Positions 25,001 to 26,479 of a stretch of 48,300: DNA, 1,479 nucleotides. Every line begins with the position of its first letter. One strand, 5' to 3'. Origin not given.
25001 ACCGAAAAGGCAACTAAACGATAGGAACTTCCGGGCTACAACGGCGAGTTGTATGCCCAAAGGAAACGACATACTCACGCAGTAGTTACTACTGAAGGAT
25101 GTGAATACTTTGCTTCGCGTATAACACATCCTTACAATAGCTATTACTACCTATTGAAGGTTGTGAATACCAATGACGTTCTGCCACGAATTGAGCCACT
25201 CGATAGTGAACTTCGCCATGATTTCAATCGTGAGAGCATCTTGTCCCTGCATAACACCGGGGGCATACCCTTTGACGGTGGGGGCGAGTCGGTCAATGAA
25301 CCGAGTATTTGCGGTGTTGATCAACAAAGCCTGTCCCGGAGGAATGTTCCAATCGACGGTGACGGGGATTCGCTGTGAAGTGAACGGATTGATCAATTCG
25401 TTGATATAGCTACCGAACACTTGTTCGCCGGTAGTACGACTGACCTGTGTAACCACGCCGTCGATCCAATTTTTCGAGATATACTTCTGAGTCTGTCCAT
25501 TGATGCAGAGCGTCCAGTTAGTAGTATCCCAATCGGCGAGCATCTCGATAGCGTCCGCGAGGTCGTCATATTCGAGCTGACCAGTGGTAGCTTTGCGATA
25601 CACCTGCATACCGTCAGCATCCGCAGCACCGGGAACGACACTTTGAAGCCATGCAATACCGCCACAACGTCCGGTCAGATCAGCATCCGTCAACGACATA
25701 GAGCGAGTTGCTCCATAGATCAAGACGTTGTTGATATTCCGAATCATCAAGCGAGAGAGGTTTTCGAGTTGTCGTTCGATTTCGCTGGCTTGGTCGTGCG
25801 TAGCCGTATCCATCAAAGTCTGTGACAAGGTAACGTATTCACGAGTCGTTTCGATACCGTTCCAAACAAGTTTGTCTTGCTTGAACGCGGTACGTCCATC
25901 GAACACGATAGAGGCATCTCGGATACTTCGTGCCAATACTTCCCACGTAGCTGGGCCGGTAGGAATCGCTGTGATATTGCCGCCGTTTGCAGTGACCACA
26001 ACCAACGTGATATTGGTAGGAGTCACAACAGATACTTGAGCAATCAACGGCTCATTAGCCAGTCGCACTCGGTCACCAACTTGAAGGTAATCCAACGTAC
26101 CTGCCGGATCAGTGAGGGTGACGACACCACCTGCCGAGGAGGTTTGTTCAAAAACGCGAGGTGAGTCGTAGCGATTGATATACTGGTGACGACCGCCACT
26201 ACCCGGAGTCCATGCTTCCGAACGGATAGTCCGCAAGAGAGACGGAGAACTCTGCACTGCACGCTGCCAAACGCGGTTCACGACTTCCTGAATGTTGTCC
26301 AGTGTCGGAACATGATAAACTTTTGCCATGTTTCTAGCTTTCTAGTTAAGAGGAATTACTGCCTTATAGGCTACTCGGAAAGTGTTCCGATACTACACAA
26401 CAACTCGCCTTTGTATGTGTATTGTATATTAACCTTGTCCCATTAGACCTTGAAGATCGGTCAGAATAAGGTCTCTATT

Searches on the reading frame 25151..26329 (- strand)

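Call 64: search_protein_families(library=phrogs, proteins=[window:25151-26329:-], max_evalue=0.001)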
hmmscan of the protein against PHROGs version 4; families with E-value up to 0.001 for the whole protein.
window:25151-26329:- (392 aa): 1 family
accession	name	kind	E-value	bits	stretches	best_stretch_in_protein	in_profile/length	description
phrog_1328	-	head and packaging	5.5e-08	33.4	1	163-340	94-260/583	major head protein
